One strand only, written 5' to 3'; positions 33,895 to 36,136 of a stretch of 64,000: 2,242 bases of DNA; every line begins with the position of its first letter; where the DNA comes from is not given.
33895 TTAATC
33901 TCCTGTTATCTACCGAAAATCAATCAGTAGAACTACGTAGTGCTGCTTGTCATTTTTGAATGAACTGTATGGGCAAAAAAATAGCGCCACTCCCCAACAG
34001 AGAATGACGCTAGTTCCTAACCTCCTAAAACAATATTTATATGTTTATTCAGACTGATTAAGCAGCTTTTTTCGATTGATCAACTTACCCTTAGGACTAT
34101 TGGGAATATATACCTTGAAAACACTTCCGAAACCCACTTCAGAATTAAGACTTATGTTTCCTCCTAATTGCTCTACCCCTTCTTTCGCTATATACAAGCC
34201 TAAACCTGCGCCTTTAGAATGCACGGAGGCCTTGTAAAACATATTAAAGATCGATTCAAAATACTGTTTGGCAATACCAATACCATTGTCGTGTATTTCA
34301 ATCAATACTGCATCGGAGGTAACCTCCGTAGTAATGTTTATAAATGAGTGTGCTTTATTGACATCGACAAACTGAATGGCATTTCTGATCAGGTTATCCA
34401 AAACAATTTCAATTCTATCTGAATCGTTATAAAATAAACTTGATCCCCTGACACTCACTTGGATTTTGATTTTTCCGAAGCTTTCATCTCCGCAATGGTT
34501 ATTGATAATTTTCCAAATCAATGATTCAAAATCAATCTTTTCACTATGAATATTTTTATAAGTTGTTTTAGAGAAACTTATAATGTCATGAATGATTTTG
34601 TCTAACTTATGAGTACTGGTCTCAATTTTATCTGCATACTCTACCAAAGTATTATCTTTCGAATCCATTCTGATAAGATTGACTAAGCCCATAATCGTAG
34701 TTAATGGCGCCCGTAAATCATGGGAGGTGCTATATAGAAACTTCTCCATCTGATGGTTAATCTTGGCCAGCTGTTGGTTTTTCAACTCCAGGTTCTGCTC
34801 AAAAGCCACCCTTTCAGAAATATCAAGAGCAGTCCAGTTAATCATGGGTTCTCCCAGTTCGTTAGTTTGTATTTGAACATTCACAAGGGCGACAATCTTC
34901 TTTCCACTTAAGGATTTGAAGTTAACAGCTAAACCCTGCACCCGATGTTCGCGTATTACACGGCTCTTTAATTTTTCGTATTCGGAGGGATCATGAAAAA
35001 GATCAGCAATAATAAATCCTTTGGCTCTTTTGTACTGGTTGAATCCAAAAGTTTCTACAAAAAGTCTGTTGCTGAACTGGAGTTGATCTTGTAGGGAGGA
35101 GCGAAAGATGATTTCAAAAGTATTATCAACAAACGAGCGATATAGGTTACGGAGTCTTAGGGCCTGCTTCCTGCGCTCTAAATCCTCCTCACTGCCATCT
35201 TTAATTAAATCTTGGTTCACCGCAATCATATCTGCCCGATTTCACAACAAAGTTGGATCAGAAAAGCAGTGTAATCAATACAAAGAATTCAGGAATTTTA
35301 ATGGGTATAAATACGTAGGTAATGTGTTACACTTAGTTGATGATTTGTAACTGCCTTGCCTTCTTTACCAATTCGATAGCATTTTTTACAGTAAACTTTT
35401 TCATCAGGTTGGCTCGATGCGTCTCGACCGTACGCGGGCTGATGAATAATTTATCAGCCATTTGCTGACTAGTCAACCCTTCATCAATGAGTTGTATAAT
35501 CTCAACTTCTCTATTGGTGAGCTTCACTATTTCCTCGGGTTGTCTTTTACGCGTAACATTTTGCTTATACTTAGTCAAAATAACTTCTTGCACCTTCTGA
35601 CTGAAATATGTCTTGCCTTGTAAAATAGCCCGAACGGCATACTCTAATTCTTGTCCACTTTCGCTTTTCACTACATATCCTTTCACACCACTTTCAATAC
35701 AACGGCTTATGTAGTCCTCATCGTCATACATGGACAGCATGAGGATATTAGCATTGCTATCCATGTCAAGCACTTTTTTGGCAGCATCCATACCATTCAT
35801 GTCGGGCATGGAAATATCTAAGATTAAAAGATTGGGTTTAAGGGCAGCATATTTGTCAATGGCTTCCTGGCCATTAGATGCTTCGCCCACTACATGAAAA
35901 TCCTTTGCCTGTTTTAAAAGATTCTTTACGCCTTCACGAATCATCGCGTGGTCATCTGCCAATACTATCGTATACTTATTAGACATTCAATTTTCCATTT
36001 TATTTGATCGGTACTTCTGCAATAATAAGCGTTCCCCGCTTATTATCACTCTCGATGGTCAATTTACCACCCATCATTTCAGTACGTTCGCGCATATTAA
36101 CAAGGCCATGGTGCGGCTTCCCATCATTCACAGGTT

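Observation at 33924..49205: Five copies of a 16-bp pseudo-palindrome define a candidate regulon for the whole signalling block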

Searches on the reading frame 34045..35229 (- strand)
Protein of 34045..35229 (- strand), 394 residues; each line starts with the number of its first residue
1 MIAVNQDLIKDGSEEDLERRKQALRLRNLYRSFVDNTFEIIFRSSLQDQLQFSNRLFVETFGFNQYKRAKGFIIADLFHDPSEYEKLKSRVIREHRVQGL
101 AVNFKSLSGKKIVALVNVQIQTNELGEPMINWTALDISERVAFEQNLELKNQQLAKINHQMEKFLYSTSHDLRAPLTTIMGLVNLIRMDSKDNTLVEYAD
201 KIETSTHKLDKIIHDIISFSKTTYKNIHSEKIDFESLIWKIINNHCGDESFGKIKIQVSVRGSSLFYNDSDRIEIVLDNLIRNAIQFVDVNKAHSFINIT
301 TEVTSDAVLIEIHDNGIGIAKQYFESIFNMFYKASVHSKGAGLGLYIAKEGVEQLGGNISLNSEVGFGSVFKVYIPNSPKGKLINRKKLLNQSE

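Call 9: search_protein_families(library=pfam, proteins=[window:34045-35229:-])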
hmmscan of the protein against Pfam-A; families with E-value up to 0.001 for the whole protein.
window:34045-35229:- (394 aa): 3 families
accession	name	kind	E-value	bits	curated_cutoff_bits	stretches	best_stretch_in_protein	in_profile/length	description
PF02518.31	HATPase_c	-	3e-21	76.4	26.4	1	268-377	1-109/111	Histidine kinase-, DNA gyrase B-, and HSP90-like ATPase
PF00512.31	HisKA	-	2.2e-13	50.5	26.9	1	161-221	2-62/66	His Kinase A (phospho-acceptor) domain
PF14501.12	HATPase_c_5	-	0.00019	21.8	22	1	273-364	6-91/102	GHKL domain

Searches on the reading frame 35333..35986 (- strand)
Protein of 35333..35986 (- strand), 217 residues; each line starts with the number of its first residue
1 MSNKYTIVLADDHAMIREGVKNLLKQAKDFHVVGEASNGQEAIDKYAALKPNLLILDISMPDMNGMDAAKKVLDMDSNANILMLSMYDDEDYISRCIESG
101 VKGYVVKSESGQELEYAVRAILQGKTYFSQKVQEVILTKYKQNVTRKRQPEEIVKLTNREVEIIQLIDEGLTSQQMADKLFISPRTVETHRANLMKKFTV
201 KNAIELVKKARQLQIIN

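Call 9: search_protein_families(library=pfam, proteins=[window:35333-35986:-])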
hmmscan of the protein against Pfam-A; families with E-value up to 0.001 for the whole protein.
window:35333-35986:- (217 aa): 2 families
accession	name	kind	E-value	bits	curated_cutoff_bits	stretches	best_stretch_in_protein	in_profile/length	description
PF00072.30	Response_reg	-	4.1e-26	91.8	30.2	1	7-118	1-110/111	Response regulator receiver domain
PF00196.25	GerE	-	1.9e-18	66.3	23.5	1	155-209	2-56/57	Bacterial regulatory proteins, luxR family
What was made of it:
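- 35333..35986 (-): Candidate regulator: a REC + GerE/LuxR-type HTH response regulator with recognition helix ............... Pfam in call 9.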

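Call 31: search_solved_structures(query=window:35333-35986:-, max_evalue=1e-10, show_alignments=0)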
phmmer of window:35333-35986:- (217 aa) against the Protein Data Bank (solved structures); distinct sequences matched with E-value up to 1e-10: 56.
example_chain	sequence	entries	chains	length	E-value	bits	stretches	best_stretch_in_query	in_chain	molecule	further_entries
5hev_A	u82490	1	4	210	1.6e-38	135.8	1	7-203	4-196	Response regulator protein VraR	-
1a04_A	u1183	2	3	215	2.6e-34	122.1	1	5-208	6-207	NITRATE/NITRITE RESPONSE REGULATOR PROTEIN NARL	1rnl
7ve6_A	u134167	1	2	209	1e-32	116.9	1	7-212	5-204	Response regulator protein VraR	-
4gvp_A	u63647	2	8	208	1.1e-32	116.8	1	7-212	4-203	Response regulator protein vraR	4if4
3c3w_A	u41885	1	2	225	2.5e-29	105.8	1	7-204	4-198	TWO COMPONENT TRANSCRIPTIONAL REGULATORY PROTEIN DEVR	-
4ldz_A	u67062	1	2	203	2.7e-28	102.5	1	5-212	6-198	Transcriptional regulatory protein DesR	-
4yn8_A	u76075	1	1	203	7.4e-26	94.5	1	6-216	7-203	Response regulator ChrA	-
5f64_A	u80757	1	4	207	1.6e-24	90.1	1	3-211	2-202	Positive transcription regulator EvgA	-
6er7_A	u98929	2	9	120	2.2e-24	89.7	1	7-122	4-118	120aa long hypothetical chemotaxis protein (CheY)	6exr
8zwn_A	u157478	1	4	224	5.5e-24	88.4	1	7-211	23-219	DNA-binding transcriptional activator EvgA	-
4zmr_A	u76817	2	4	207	1.1e-21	81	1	6-211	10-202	Response regulator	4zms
1tmy_A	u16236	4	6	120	1.1e-21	80.9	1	7-109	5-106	CHEY PROTEIN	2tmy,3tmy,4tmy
4iga_A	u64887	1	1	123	1.1e-21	80.9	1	7-109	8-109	Chemotaxis protein CheY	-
4hye_A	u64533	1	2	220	1.1e-21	80.9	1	5-211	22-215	Response regulator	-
1u0s_Y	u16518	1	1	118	1.2e-21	80.8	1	7-109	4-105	Chemotaxis protein cheY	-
5xso_A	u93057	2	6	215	8.5e-11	45.4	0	3-216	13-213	Response regulator FixJ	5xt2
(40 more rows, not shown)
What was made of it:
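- On NarL/FixJ (LuxR-type, GerE HTH) response-regulator family: Full-length matches to VraR/LiaR, NarL, DevR and DesR structures (call 31).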

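Call 32: search_protein_families(library=ncbifam, proteins=[window:35333-35986:-], max_evalue=0.01)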
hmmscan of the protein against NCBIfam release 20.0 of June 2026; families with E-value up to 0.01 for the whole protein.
window:35333-35986:- (217 aa): 111 families (the best 25 are shown)
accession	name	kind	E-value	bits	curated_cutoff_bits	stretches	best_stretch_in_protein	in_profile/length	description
NF052445.1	RespRegMctR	equivalog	1.9e-50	171.1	300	1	6-210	3-199/205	two-component system response regulator MctR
NF011896.0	PRK15369.1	equivalog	1.3e-48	165.4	242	1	4-216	3-210/211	two component system response regulator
NF007935.0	PRK10651.1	equivalog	3e-44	150.8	250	1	3-207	5-207/216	two-component system response regulator NarL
NF047785.1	respo_reg_MadR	equivalog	2.6e-39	134.8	300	1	7-216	3-209/209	MadR family response regulator transcription factor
NF007018.1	PRK09483.1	equivalog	3e-37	128.4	280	1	6-216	3-209/217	UvrY/SirA/GacA family response regulator transcription factor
NF007708.0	PRK10403.1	equivalog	6.9e-36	123.7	343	1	4-204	6-202/215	nitrate/nitrite response regulator protein NarP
NF007403.0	PRK09935.1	equivalog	8.4e-33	113.7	271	1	6-215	5-209/210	fimbria biosynthesis transcriptional regulator FimZ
NF007685.0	PRK10360.1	equivalog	7.3e-32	110.8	258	1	6-209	3-191/196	response regulator transcription factor UhpA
NF007419.0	PRK09958.1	equivalog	2.9e-28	98.8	251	1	7-214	3-202/204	acid-sensing system DNA-binding response regulator EvgA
NF006900.1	PRK09390.1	equivalog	1.5e-23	83.4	255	1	1-210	1-197/203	response regulator FixJ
NF041367.1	CheY_Halo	equivalog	5.2e-22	78.4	200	1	7-110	1-102/114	chemotaxis protein CheY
NF001965.0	PRK00742.1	subfamily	1.5e-21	77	293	1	4-141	3-142/357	chemotaxis-specific protein-glutamate methyltransferase CheB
NF008098.0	PRK10840.1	equivalog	4.2e-21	75.4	235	1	3-208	2-203/216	response regulator transcription factor RcsB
NF007505.1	PRK10100.1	equivalog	5.2e-20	72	250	1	29-209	21-198/204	biofilm master transcriptional regulator CsgD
NF041830.1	RR_TF_ErdR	exception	3.2e-18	66.2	390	1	5-207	2-202/213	response regulator transcription factor ErdR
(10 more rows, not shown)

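Call 43: find_related_loci(query=A2, collection=metagenome_contigs, flank=6000)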
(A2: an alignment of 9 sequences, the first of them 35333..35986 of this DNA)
Query A2 (217 aa) in metagenome_contigs; peptide patterns used: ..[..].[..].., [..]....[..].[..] (x = any residue, [..] = any of these).
600 stretches matched a pattern (row limit reached: there are more); 522 encode a relative of the query (tblastn E <= 1e-3); the best 80 are kept; 80 distinct loci.
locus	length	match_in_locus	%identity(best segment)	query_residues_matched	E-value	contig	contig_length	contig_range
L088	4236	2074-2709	64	5-216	2e-95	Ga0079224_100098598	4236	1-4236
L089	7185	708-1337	65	7-216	2e-91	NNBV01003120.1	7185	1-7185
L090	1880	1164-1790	64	7-216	5e-96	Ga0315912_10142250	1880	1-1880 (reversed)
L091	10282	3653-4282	60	7-216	6e-84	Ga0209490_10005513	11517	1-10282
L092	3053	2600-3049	62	4-154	1e-59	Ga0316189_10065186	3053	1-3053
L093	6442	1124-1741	38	7-212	1e-50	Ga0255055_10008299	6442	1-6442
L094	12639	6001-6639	38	4-216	1e-50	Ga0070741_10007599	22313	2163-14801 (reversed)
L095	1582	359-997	37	4-216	6e-51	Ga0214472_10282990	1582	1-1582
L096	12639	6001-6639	37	4-216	2e-49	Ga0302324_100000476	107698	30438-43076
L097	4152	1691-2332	38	3-216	2e-49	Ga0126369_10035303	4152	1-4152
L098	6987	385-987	40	7-208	6e-49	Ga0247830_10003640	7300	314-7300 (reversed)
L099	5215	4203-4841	38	4-216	6e-49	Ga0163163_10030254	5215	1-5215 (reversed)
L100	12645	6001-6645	37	3-217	5e-49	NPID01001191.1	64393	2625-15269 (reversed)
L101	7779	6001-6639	37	4-216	1e-48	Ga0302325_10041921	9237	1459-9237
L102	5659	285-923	37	4-216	2e-48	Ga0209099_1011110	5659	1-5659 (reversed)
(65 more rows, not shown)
